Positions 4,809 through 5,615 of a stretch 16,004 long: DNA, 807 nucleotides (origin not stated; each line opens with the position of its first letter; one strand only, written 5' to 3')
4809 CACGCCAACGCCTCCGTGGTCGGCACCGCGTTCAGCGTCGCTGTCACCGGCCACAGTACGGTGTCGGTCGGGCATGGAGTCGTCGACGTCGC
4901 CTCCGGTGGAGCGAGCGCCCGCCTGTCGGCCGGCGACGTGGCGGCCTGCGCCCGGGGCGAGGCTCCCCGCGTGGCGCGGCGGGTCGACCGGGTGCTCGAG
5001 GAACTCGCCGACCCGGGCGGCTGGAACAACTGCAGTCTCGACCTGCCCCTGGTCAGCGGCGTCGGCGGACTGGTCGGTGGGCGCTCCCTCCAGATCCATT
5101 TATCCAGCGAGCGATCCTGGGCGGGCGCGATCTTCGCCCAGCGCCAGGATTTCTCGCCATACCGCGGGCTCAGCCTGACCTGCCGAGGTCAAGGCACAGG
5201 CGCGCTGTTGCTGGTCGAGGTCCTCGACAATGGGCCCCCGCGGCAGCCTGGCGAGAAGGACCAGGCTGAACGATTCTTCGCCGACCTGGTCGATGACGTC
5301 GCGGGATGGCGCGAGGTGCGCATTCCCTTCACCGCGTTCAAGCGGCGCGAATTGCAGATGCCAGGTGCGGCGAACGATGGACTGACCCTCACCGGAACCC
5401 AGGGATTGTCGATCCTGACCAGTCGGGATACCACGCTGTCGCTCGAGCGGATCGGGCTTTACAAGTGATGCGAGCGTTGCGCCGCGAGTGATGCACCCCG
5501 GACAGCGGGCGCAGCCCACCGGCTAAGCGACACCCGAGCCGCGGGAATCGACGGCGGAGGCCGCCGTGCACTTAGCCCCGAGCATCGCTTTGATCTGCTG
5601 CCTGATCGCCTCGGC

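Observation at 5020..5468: Anti-sigma factor carries an extra C-terminal periplasmic domain resembling the CIA30 / CBM11-type beta-sandwich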

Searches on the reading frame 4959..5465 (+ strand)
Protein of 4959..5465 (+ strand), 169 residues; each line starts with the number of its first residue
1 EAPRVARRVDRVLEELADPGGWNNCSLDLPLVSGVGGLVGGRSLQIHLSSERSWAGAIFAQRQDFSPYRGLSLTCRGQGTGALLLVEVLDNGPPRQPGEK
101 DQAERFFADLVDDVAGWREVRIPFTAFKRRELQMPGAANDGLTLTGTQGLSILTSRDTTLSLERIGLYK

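Call 3: search_protein_families(library=pfam, proteins=[window:4974-5465:+], max_evalue=10)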
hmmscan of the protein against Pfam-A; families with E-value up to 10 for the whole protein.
seq(164 aa): 4 families
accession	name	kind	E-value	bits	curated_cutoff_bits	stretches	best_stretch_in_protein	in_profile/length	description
PF03425.19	CBM_11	-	6.3e-08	33.3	27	1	49-152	64-167/182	Carbohydrate binding domain (family 11)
PF21582.3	CBM30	-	0.008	16.6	27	1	62-141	71-153/170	Carbohydrate binding domain 30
PF08547.18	CIA30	-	0.027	15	24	1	52-149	57-145/157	Complex I intermediate-associated protein 30 (CIA30)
PF24806.1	DUF7706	-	0.15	12.6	27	1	38-67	6-35/63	Family of unknown function (DUF7706)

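Call 7: search_solved_structures(query=window:4974-5465:+, max_evalue=10, show_alignments=2)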
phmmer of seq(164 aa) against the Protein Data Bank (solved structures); distinct sequences matched with E-value up to 10: 5.
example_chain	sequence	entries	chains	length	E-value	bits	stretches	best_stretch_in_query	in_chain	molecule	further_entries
9ms5_A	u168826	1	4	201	0.085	16.2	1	57-117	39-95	Peptidoglycan-binding domain-containing protein, expansin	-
8xcj_Z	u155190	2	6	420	0.64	13.3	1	63-125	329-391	Tip attachment protein J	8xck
2lro_A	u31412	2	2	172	0.8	13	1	104-136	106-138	Endoglucanase H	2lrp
1v0a_A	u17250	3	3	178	0.86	12.9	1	104-136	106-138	ENDOGLUCANASE H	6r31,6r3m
8iyk_J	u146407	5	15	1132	1.3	12.3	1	63-125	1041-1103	Tip attachment protein J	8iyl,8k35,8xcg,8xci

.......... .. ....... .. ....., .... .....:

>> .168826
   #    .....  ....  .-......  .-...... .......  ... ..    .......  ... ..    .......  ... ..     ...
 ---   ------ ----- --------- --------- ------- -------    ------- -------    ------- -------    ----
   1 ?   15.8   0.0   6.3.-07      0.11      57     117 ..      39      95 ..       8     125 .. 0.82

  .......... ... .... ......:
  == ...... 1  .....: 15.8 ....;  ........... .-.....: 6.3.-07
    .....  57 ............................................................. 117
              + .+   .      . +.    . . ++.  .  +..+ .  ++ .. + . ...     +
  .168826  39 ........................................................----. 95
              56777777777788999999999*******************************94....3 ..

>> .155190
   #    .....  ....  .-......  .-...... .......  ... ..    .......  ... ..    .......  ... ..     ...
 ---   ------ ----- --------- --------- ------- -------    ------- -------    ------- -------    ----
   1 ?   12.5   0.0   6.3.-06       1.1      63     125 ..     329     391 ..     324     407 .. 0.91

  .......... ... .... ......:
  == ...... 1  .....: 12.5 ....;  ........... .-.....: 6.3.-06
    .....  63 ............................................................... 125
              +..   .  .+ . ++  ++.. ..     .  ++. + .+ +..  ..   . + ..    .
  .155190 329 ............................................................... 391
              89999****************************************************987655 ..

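Call 8: find_homologous_proteins(query=window:4959-5465:+, max_evalue=0.01)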
Query seq(169 aa): 406 candidates shared short words with the query, none scored E <= 0.01.

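Call 19: search_protein_representatives(protein=window:4965-5465:+)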
Query: 167 residues. Proteins with E-value up to 0.001 (for the whole library): 310; up to 1e-10: 113; up to 1e-30: 20. The best 150 are listed.
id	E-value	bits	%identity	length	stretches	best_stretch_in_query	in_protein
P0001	1.3e-105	367.0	100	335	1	1-167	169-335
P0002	7.0e-58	211.7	40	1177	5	33-160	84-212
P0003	1.1e-56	207.8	39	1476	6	60-150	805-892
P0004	3.0e-48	180.4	36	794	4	43-165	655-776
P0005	1.7e-44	168.2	39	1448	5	60-152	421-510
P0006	2.9e-42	160.9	36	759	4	56-150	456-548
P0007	1.5e-41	158.6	37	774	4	58-152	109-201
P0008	3.7e-41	157.3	42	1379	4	60-165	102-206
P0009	3.4e-40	154.2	43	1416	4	60-149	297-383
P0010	1.3e-39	152.2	35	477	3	33-149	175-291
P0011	2.7e-39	151.2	33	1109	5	34-163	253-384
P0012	7.1e-39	149.9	41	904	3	60-149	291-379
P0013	8.9e-39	149.5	38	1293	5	68-147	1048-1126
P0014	1.7e-38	148.6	41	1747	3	60-149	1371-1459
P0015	3.5e-38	147.6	37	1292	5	60-146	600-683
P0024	4.5e-29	118.0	42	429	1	5-166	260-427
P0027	1.6e-28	116.2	40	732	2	33-150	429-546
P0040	4.3e-24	101.8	40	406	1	18-166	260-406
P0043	1.1e-23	100.5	45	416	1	15-167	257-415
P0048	2.4e-22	96.1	34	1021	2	34-156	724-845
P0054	2.2e-19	86.4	41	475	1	30-166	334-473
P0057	3.6e-19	85.7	36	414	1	16-167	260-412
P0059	5.9e-19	85.0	38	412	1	8-166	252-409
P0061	1.8e-18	83.5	36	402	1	13-166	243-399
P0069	5.5e-18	81.9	37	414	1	13-166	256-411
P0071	1.2e-17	80.7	38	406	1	16-154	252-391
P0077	8.7e-15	71.5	46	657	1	50-153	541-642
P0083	7.2e-14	68.5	49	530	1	60-150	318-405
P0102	1.3e-11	61.2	39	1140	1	33-151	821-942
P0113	9.0e-11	58.4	45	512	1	56-152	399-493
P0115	1.7e-10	57.5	30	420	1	15-166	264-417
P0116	2.1e-10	57.2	35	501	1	25-150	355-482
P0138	4.6e-09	52.9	36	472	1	49-151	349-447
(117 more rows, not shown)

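Call 25: search_protein_families(library=pfam, proteins=[P0002, P0004, P0008, P0014, P0027, P0048, P0077, P0083, P0102, P0113], max_evalue=0.001)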
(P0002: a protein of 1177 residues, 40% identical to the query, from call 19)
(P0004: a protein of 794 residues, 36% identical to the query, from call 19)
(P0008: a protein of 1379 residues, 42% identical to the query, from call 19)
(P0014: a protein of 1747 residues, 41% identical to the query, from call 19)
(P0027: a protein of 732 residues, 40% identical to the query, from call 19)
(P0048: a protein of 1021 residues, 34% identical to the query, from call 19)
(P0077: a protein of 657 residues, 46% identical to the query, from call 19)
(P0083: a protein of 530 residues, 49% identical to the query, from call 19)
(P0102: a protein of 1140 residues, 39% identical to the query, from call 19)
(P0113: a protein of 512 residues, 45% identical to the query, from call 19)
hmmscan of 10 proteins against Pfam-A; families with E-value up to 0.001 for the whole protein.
P0002 (1177 aa): 3 families
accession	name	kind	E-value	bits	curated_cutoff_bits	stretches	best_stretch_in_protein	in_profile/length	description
PF03425.19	CBM_11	-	2.1e-84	282.5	27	4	219-392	11-181/182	Carbohydrate binding domain (family 11)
PF03160.20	Calx-beta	-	1.6e-32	112.4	27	2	396-504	4-117/119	Calx-beta domain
PF08547.18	CIA30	-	9.8e-18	65.1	24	0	731-865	21-138/157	Complex I intermediate-associated protein 30 (CIA30)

P0004 (794 aa): 2 families
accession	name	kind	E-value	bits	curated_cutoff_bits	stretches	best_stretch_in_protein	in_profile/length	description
PF03425.19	CBM_11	-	2.7e-92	308.2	27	4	282-417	49-181/182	Carbohydrate binding domain (family 11)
PF08547.18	CIA30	-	7.2e-16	59.1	24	0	482-562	48-121/157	Complex I intermediate-associated protein 30 (CIA30)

P0008 (1379 aa): 6 families
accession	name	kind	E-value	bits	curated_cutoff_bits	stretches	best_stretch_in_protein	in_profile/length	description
PF03425.19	CBM_11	-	3.5e-51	174.3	27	3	21-205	3-178/182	Carbohydrate binding domain (family 11)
PF00722.28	Glyco_hydro_16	-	1.5e-20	73.8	22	1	772-935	6-144/175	Glycosyl hydrolases family 16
PF03935.22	SKN1_KRE6_Sbg1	-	2e-17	63.3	30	2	898-981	361-454/501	Beta-glucan synthesis-associated protein SKN1/KRE6/Sbg1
PF03160.20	Calx-beta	-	1.3e-06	28.9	27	1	406-518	7-118/119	Calx-beta domain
PF21582.3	CBM30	-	1.3e-06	28.9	27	0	285-358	60-138/170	Carbohydrate binding domain 30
PF08547.18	CIA30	-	3.9e-05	24.2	24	0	88-167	50-121/157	Complex I intermediate-associated protein 30 (CIA30)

P0014 (1747 aa): 8 families
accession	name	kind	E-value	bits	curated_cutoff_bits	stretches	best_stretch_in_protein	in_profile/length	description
PF00933.27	Glyco_hydro_3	-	1.6e-75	254.9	27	1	286-607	1-314/316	Glycosyl hydrolase family 3 N terminal domain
PF03425.19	CBM_11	-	3.8e-60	203.5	27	3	906-1047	48-181/182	Carbohydrate binding domain (family 11)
PF01915.27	Glyco_hydro_3_C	-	1.4e-36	126.8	31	1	647-847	2-199/200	Glycosyl hydrolase family 3 C-terminal domain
PF00722.28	Glyco_hydro_16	-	1.8e-26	93.1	22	1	1537-1737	6-174/175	Glycosyl hydrolases family 16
PF06452.16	CBM9_1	-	4.6e-18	66.2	23.4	1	71-236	29-183/185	Carbohydrate family 9 binding domain-like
PF03935.22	SKN1_KRE6_Sbg1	-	1.8e-10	40.3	30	1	1664-1743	362-452/501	Beta-glucan synthesis-associated protein SKN1/KRE6/Sbg1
PF08547.18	CIA30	-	1.9e-08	34.9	24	0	919-1003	44-120/157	Complex I intermediate-associated protein 30 (CIA30)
PF18329.7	SGBP_B_XBD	-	3.3e-05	24.5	26.4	0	1422-1439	126-144/186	Surface glycan-binding protein B xyloglucan binding domain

P0027 (732 aa): 3 families
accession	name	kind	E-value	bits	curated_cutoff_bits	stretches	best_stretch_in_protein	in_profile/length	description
PF03425.19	CBM_11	-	4.7e-55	186.9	27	2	570-730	15-179/182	Carbohydrate binding domain (family 11)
PF00082.27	Peptidase_S8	-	3.4e-36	125.5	21.8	1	144-372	1-273/288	Subtilase family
PF05922.21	Inhibitor_I9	-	4.8e-08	34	21.2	1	45-112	2-80/82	Peptidase inhibitor I9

P0048 (1021 aa): 6 families
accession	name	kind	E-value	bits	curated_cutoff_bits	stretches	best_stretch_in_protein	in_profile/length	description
PF00759.25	Glyco_hydro_9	-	1.2e-61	209.8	27.7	1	127-583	1-443/444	Glycosyl hydrolase family 9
PF03425.19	CBM_11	-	2.3e-56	191.2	27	2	688-857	5-181/182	Carbohydrate binding domain (family 11)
PF02927.20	CelD_N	-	6.1e-24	85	24.6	1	34-115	3-85/86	Cellulase N-terminal ig-like domain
PF00041.27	fn3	-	5.4e-06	27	25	1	606-683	2-80/84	Fibronectin type III domain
PF08547.18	CIA30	-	0.00014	22.4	24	0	909-981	47-121/157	Complex I intermediate-associated protein 30 (CIA30)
PF18370.7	RGI_lyase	-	0.0005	20.8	27.8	0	610-683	10-82/86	Rhamnogalacturonan I lyases beta-sheet domain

P0077 (657 aa): 2 families
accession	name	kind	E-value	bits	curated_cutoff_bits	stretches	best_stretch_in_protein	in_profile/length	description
PF03425.19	CBM_11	-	3.9e-21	76.3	27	1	484-656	5-180/182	Carbohydrate binding domain (family 11)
PF08547.18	CIA30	-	0.00026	21.5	24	1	537-642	47-146/157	Complex I intermediate-associated protein 30 (CIA30)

P0083 (530 aa): 2 families
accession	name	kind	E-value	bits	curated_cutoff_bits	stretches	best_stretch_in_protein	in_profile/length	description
PF03425.19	CBM_11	-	4.6e-13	50.1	27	1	236-425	14-181/182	Carbohydrate binding domain (family 11)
PF21582.3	CBM30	-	1.2e-06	29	27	0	311-387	59-140/170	Carbohydrate binding domain 30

P0102 (1140 aa): 3 families
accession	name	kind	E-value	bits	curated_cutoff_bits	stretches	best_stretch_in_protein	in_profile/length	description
PF07971.18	Glyco_hydro_92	-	9.1e-165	549.5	24.6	1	283-753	1-464/464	Glycosyl hydrolase family 92 catalytic domain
PF17678.7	Glyco_hydro_92N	-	1.8e-64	218.3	34.5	1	50-277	1-236/236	Glycosyl hydrolase family 92 N-terminal domain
PF03425.19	CBM_11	-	2.7e-28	99.7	27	1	781-958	3-180/182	Carbohydrate binding domain (family 11)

P0113 (512 aa): 2 families
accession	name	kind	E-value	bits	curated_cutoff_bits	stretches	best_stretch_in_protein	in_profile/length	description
PF03425.19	CBM_11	-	5.8e-16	59.5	27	1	400-511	72-181/182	Carbohydrate binding domain (family 11)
PF04773.18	FecR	-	1.1e-10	42.3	24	1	196-289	1-95/97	FecR protein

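Call 28: find_encoding_contigs(protein=P0024, flank=8000, max_places=3)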
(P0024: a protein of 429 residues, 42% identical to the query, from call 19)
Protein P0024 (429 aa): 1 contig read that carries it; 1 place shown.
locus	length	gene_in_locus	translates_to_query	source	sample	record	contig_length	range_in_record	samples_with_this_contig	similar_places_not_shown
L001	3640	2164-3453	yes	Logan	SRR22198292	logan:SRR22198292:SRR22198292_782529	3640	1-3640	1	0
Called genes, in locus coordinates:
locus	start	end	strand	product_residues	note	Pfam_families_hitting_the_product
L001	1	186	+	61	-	?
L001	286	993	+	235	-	PF05118:Asp_Arg_Hydrox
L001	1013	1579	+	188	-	PF00300:His_Phos_1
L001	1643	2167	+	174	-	PF04542:Sigma70_r2, PF08281:Sigma70_r4_2 (weak)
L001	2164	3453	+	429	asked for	PF04773:FecR (weak), PF03425:CBM_11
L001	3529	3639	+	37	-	?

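Call 30: find_encoding_contigs(protein=P0138, flank=8000, max_places=3)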
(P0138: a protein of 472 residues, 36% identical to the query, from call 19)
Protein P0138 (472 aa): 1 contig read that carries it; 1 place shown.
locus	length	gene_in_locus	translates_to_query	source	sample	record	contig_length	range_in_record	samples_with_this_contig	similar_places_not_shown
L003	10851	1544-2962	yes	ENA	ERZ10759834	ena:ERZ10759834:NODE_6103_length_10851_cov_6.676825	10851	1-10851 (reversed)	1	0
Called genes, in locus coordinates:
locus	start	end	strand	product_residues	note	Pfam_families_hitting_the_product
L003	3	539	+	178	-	?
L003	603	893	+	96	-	-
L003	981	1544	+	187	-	PF04542:Sigma70_r2, PF08281:Sigma70_r4_2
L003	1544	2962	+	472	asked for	PF03425:CBM_11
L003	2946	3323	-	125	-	PF01740:STAS, PF13466:STAS_2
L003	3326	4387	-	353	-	PF01590:GAF (weak), PF00990:GGDEF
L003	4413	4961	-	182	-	-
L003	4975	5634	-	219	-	PF16697:Yop-YscD_cpl, PF00498:FHA, PF16697:Yop-YscD_cpl (weak), PF00498:FHA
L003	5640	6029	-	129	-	PF16697:Yop-YscD_cpl, PF00498:FHA (weak)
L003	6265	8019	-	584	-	PF00082:Peptidase_S8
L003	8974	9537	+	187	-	PF13302:Acetyltransf_3, PF00583:Acetyltransf_1, PF13508:Acetyltransf_7 (weak)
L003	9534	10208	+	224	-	-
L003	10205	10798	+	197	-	-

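Call 31: find_encoding_contigs(protein=P0043, flank=8000, max_places=3)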
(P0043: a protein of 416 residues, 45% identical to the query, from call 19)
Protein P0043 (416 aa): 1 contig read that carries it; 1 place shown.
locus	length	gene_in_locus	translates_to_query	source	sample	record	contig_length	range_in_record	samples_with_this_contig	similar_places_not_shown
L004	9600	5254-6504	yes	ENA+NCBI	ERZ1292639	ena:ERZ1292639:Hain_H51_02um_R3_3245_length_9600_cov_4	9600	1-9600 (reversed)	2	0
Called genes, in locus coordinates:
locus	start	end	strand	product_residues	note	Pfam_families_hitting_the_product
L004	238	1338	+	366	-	PF13088:BNR_2 (weak)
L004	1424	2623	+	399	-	PF13088:BNR_2 (weak)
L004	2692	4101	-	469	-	PF16075:DUF4815 (weak), PF25182:NonGDSL, PF00657:Lipase_GDSL, PF13472:Lipase_GDSL_2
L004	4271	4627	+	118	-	-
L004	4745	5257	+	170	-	PF04542:Sigma70_r2, PF08281:Sigma70_r4_2 (weak)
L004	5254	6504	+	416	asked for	PF04773:FecR, PF03425:CBM_11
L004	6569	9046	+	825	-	PF22842:Pel9A-like_beta_helix, PF13229:Beta_helix, PF07679:I-set (weak), PF13895:Ig_2 (faint), PF13927:Ig_3 (weak)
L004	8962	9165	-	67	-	-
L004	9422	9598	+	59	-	?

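Call 32: find_encoding_contigs(protein=P0057, flank=8000, max_places=3)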
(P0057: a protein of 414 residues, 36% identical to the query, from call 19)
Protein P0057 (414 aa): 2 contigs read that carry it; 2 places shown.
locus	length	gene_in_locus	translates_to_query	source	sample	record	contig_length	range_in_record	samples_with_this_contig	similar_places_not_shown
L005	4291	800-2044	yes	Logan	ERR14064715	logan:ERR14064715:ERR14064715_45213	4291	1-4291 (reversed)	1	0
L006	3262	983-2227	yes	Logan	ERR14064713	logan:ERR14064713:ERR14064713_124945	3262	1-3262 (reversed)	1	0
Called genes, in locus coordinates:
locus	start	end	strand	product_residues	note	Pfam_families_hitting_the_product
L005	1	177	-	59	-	?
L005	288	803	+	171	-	PF04542:Sigma70_r2, PF08281:Sigma70_r4_2 (weak)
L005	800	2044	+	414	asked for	PF04773:FecR, PF03425:CBM_11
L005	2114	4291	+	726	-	?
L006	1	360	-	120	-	?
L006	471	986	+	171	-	PF04542:Sigma70_r2, PF08281:Sigma70_r4_2 (weak)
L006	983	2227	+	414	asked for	PF04773:FecR, PF03425:CBM_11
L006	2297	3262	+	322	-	?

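Call 33: find_encoding_contigs(protein=P0054, flank=8000, max_places=3)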
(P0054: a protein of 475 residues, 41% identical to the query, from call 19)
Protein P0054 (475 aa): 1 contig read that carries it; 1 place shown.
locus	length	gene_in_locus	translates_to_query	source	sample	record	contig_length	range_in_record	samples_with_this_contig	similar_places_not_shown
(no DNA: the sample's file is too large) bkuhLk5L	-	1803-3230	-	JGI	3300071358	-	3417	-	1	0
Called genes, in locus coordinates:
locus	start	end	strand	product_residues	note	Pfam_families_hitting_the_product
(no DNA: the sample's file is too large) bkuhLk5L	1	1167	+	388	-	?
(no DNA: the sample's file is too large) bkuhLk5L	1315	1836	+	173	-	PF04542:Sigma70_r2, PF08281:Sigma70_r4_2, PF04545:Sigma70_r4 (weak)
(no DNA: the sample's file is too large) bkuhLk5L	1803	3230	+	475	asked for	PF04773:FecR, PF08547:CIA30 (faint), PF03425:CBM_11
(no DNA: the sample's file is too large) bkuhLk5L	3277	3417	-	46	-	?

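Call 34: find_encoding_contigs(protein=P0116, flank=8000, max_places=3)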
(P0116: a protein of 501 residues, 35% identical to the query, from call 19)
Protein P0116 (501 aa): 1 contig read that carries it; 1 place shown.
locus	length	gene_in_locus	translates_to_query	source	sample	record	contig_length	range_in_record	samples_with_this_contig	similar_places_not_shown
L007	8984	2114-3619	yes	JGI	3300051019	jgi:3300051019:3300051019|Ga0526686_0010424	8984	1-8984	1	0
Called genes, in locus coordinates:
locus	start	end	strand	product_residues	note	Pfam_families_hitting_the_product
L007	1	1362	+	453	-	?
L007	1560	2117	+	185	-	PF04542:Sigma70_r2, PF08281:Sigma70_r4_2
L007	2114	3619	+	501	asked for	PF04773:FecR, PF03425:CBM_11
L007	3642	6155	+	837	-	PF22842:Pel9A-like_beta_helix, PF13229:Beta_helix (weak)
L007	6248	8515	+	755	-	PF22842:Pel9A-like_beta_helix, PF13229:Beta_helix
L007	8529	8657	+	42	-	-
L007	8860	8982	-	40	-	?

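Call 62: search_protein_families(library=ncbifam, proteins=[L004:4745-5254:+, L007:1560-2114:+], max_evalue=0.001)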
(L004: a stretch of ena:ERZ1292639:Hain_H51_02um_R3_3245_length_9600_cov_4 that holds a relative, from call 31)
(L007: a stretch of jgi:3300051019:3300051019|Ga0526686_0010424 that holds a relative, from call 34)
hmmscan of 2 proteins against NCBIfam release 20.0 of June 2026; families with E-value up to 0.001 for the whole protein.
L004:4745-5254:+ (170 aa): 48 families (the best 25 are shown)
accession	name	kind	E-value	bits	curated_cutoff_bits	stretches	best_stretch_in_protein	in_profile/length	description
TIGR02989.1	Sig-70_gvs1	subfamily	1.6e-37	128.9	124.55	1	9-160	5-157/158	RNA polymerase sigma-70 factor, Rhodopirellula/Verrucomicrobium family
TIGR02937.1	sigma70-ECF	superfamily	1.1e-18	67.4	42.9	1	9-160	5-164/165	sigma-70 family RNA polymerase sigma factor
NF009168.0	PRK12515.1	subfamily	1.2e-14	54.3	236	1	6-159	23-177/189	RNA polymerase sigma factor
NF009166.1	PRK12513.1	equivalog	1.1e-12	48.1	206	1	8-157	25-186/193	RNA polymerase sigma factor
NF004113.0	PRK05602.1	equivalog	3.3e-12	46.5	208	1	28-160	67-200/211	RNA polymerase sigma factor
NF009165.0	PRK12512.1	equivalog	1.2e-11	44.6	198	1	26-157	46-175/184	RNA polymerase sigma factor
TIGR02952.1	Sig70_famx2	equivalog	1.5e-10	41.2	206.45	1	16-158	22-167/170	ECF subfamily RNA polymerase sigma factor, BldN family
NF009189.0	PRK12537.1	equivalog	4.3e-10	39.4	261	1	29-161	46-181/182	RNA polymerase sigma factor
NF009196.0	PRK12544.1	equivalog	4.6e-10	39.2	287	1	28-84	40-96/208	RNA polymerase factor sigma-70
TIGR02943.1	Sig70_famx1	hypoth_equivalog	6.2e-10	39.2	162.2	1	29-83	25-79/188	RNA polymerase sigma-70 factor, TIGR02943 family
NF058625.1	sigma_PG0214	equivalog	1.7e-09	37.6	130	1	31-159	29-159/170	GFO_1088 family ECF-type sigma factor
TIGR02983.1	SigE-fam_strep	subfamily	2.1e-09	37.5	141.55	1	8-161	9-158/162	SigE family RNA polymerase sigma factor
NF007227.0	PRK09645.1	subfamily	3e-09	37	202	1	3-139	11-148/177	sigma-70 family RNA polymerase sigma factor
NF009176.0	PRK12524.1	equivalog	3.8e-09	36.6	264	1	28-159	48-182/196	RNA polymerase sigma factor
TIGR02985.1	Sig70_bacteroi1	subfamily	4.3e-09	36.8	126.4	1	10-158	6-159/162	RNA polymerase sigma-70 factor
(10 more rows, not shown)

L007:1560-2114:+ (185 aa): 33 families (the best 25 are shown)
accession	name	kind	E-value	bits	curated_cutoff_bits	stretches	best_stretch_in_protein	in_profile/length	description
TIGR02989.1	Sig-70_gvs1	subfamily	4.8e-31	107.8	124.55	1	13-175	2-158/158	RNA polymerase sigma-70 factor, Rhodopirellula/Verrucomicrobium family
TIGR02937.1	sigma70-ECF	superfamily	3.6e-14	52.7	42.9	1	13-174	2-164/165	sigma-70 family RNA polymerase sigma factor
NF009166.1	PRK12513.1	equivalog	3.3e-13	49.8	206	1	8-173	18-188/193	RNA polymerase sigma factor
TIGR02983.1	SigE-fam_strep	subfamily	1.5e-11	44.5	141.55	1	9-177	3-160/162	SigE family RNA polymerase sigma factor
NF058625.1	sigma_PG0214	equivalog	4.1e-10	39.6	130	1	17-178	9-164/170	GFO_1088 family ECF-type sigma factor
NF009168.0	PRK12515.1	subfamily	1.6e-08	34.3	236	1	6-176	16-180/189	RNA polymerase sigma factor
TIGR02985.1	Sig70_bacteroi1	subfamily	2.1e-08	34.5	126.4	1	14-172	3-159/162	RNA polymerase sigma-70 factor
TIGR02984.1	Sig-70_plancto1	subfamily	3.1e-08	33.4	183.75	1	117-175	130-188/189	RNA polymerase sigma-70 factor, Planctomycetaceae-specific subfamily 1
TIGR02939.1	RpoE_Sigma70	equivalog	9.8e-08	32.2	236.15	0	120-172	131-183/190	RNA polymerase sigma factor RpoE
TIGR02952.1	Sig70_famx2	equivalog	1.6e-07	31.4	206.45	1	7-172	6-167/170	ECF subfamily RNA polymerase sigma factor, BldN family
TIGR02943.1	Sig70_famx1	hypoth_equivalog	4.1e-07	30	162.2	1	119-177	123-181/188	RNA polymerase sigma-70 factor, TIGR02943 family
NF004113.0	PRK05602.1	equivalog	7e-07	29.1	208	1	6-178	39-204/211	RNA polymerase sigma factor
NF009172.0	PRK12519.1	subfamily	8.8e-07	28.7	222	1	5-174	22-192/194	RNA polymerase sigma factor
NF009167.0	PRK12514.1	equivalog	1.2e-06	28.6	265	1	9-176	17-179/180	RNA polymerase sigma factor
NF009179.0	PRK12527.1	equivalog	1.9e-06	28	162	1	19-155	2-133/159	RNA polymerase sigma factor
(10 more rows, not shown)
